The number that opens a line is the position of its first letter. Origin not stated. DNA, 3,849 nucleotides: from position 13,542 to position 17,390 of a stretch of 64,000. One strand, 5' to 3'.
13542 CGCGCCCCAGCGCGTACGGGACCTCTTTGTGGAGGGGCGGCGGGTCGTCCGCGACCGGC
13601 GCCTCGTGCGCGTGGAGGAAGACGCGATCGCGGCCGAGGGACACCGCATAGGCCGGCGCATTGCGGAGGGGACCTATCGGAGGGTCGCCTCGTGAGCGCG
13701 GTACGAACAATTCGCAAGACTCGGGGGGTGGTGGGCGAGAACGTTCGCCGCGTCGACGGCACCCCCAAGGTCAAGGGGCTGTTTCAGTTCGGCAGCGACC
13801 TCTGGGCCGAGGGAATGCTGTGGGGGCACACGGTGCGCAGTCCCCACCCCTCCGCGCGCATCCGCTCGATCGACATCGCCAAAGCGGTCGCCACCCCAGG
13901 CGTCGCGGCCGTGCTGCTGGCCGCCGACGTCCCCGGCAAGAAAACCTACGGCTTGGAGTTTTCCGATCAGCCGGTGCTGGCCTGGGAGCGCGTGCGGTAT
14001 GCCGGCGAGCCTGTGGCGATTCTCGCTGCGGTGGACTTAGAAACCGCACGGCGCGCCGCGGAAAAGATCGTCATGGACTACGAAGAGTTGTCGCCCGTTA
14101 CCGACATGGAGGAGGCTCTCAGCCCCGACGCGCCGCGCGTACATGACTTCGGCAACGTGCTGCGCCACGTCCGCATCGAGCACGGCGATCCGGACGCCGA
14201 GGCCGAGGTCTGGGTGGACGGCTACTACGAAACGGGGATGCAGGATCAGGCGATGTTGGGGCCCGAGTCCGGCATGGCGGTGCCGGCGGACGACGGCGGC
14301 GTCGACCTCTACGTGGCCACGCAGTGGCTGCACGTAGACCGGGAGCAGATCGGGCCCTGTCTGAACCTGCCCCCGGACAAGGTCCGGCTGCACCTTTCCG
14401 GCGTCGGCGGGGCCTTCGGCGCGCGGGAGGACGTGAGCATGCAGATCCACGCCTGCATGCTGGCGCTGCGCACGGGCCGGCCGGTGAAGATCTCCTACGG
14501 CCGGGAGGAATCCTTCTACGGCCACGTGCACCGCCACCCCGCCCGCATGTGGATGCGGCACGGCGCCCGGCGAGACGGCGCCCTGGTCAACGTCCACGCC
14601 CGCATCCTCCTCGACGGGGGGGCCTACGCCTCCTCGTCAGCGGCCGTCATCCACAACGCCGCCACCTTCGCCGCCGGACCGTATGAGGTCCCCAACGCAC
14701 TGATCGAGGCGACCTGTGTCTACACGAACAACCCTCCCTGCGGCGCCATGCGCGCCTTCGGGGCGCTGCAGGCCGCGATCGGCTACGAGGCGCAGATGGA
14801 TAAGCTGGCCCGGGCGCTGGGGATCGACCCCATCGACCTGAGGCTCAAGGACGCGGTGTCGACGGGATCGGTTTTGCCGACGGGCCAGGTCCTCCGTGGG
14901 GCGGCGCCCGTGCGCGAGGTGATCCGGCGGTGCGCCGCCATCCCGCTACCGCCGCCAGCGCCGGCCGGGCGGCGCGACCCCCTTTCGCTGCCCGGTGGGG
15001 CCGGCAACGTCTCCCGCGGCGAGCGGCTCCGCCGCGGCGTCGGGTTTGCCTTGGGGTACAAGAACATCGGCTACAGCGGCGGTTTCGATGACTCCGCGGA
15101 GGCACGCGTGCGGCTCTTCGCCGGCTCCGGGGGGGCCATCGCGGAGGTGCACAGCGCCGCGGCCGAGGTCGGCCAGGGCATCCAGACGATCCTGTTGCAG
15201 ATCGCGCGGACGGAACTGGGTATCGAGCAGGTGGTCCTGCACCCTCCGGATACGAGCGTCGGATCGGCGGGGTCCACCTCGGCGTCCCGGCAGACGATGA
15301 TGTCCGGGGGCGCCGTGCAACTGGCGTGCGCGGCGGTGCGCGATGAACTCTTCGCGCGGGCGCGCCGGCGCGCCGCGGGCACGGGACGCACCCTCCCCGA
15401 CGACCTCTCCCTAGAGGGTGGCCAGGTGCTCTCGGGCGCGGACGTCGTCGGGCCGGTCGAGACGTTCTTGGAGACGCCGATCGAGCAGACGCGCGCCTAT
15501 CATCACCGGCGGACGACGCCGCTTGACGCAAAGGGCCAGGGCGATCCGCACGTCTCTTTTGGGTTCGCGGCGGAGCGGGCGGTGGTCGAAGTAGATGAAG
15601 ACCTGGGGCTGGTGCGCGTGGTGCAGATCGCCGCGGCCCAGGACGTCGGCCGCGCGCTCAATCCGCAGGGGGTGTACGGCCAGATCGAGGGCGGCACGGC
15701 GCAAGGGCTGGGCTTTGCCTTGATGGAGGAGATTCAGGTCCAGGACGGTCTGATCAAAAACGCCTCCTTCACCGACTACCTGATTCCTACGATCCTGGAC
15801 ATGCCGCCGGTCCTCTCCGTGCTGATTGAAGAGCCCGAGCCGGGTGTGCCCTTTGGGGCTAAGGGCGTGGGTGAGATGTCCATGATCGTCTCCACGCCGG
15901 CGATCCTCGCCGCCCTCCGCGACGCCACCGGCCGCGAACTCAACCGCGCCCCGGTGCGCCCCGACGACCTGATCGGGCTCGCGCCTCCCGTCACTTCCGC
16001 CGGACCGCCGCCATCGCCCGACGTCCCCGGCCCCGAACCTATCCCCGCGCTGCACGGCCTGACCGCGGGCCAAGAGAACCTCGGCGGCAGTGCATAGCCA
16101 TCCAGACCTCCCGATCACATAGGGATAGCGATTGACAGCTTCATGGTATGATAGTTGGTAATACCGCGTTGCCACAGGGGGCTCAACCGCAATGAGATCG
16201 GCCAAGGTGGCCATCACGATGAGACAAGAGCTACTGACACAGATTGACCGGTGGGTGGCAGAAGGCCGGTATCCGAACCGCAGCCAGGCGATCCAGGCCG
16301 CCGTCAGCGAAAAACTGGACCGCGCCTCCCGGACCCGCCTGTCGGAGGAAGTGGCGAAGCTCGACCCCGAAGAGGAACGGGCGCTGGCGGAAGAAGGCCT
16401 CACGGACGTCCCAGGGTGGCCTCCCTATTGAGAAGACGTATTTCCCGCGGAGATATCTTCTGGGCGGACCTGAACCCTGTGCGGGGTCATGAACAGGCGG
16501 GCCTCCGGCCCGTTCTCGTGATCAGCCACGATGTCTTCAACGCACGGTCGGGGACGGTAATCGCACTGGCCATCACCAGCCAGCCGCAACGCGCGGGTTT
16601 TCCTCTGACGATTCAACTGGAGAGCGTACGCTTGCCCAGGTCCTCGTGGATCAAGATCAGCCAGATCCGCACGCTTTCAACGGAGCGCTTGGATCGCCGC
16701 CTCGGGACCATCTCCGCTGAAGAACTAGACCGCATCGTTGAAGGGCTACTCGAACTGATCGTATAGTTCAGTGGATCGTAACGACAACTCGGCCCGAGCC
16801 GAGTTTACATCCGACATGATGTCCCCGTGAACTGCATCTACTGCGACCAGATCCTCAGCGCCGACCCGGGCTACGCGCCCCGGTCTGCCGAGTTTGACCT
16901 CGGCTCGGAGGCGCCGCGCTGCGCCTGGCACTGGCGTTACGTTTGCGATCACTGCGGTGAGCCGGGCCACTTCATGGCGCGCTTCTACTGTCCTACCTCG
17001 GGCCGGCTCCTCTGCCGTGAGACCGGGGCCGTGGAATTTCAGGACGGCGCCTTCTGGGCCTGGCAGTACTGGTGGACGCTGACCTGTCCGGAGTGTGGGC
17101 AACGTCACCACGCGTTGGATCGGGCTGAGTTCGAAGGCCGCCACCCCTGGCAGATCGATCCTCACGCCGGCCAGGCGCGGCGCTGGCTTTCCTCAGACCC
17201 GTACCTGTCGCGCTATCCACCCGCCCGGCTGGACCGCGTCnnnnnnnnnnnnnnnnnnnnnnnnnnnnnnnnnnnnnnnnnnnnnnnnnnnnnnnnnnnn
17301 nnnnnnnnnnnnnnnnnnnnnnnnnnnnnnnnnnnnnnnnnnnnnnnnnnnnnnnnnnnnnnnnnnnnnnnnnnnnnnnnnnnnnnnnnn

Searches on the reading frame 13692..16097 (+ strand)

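Call 10: search_protein_families(library=pfam, proteins=[window:13692-16097:+], max_evalue=0.0001)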
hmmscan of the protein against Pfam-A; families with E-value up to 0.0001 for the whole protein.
window:13692-16097:+ (801 aa): 3 families
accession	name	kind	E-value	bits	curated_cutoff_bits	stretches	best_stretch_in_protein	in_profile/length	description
PF02738.23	MoCoBD_1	-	5.9e-65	219.2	27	1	155-386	8-242/244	Molybdopterin cofactor-binding domain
PF20256.3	MoCoBD_2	-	1e-57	196.3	27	1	442-705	20-283/283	Molybdopterin cofactor-binding domain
PF01315.27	Ald_Xan_dh_C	-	1.7e-25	89.9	31.3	1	32-133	5-109/110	Aldehyde oxidase and xanthine dehydrogenase, a/b hammerhead domain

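Call 87: search_protein_families(library=padloc, proteins=[window:13692-16097:+], max_evalue=0.001)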
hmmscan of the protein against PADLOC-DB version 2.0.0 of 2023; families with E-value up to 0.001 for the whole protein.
window:13692-16097:+ (801 aa): 0 families

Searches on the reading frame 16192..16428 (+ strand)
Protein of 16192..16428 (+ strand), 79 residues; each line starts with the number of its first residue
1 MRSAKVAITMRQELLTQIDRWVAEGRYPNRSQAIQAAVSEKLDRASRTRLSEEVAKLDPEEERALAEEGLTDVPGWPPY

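Call 6: search_protein_families(library=pfam, proteins=[window:16192-16428:+], max_evalue=0.01)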
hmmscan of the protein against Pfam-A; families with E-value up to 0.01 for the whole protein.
window:16192-16428:+ (79 aa): 1 family
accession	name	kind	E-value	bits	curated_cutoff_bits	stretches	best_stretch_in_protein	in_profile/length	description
PF17723.7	RHH_8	-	0.00013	22.4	25.4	1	3-46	3-46/119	Ribbon-Helix-Helix transcriptional regulator family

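Call 87: search_protein_families(library=padloc, proteins=[window:16192-16428:+], max_evalue=0.001)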
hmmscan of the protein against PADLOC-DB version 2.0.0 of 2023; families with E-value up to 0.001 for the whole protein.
window:16192-16428:+ (79 aa): 0 families

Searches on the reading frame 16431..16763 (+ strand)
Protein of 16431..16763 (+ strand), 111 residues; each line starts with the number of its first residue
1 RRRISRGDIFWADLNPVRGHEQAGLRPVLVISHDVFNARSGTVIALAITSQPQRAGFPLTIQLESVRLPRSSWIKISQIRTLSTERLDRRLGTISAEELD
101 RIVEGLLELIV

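Call 6: search_protein_families(library=pfam, proteins=[window:16431-16763:+], max_evalue=0.01)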
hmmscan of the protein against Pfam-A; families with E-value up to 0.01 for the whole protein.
window:16431-16763:+ (111 aa): 1 family
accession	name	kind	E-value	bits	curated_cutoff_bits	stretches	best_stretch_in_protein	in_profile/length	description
PF02452.23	PemK_toxin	-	4.8e-32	110.9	23.1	1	6-109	2-108/109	PemK-like, MazF-like toxin of type II toxin-antitoxin system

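Call 87: search_protein_families(library=padloc, proteins=[window:16431-16763:+], max_evalue=0.001)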
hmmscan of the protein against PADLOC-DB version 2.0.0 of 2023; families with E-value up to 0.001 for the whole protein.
window:16431-16763:+ (111 aa): 0 families

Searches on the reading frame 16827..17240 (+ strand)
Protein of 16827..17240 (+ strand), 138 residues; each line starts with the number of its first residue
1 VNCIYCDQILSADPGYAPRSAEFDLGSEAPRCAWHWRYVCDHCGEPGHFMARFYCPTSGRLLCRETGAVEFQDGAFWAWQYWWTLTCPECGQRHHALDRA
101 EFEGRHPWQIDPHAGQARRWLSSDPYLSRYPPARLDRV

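Call 26: search_protein_families(library=pfam, proteins=[window:16827-17240:+], max_evalue=10)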
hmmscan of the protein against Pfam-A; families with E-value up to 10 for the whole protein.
window:16827-17240:+ (138 aa): 17 families
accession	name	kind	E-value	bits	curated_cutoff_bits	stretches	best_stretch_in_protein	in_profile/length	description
PF00098.28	zf-CCHC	-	0.032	14.8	20.8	1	39-50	2-13/18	Zinc knuckle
PF18439.7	zf_UBZ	-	0.035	14.2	25.6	1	84-95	2-13/32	Ubiquitin-Binding Zinc Finger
PF05191.20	ADK_lid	-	0.036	14.4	26.6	1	39-45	23-29/36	Adenylate kinase, active site lid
PF07191.17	Zn_ribbon_6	-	0.066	13.7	25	1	36-67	15-46/67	Double zinc ribbon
PF08772.16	Zn_ribbon_NOB1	-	0.2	12.2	24.9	0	87-114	26-51/72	Nin one binding (NOB1) Zn-ribbon like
PF17283.8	Zn_ribbon_SprT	-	0.3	11.6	28.1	1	83-96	3-19/38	SprT-like zinc ribbon domain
PF07754.17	HVO_2753_ZBP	-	0.36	11.1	33.2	0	86-92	18-24/46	Small zinc finger protein HVO_2753-like, Zn-binding pocket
PF12773.13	DZR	-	0.48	11.1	27.3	2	40-95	1-35/45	Double zinc ribbon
PF24441.1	DUF7560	-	0.56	10.4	27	1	83-93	4-14/44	Family of unknown function (DUF7560)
PF14353.12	CpXC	-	0.58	10.6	25.4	0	85-96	38-49/121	CpXC protein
PF14803.11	Zn_ribbon_Nudix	-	0.68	10.4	25.6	1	35-44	20-29/34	Nudix N-terminal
PF09723.15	Zn_ribbon_8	-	1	9.9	34.4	1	86-92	28-34/41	Zinc ribbon domain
PF13248.11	Zn_ribbon_3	-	1.1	9.3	27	1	85-94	3-11/26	zinc-ribbon domain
PF05810.19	NinF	-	1.7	9.1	27.5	1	86-94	1-9/25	NinF protein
PF04438.22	zf-HIT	-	3.2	8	24.7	0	84-93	13-22/30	HIT zinc finger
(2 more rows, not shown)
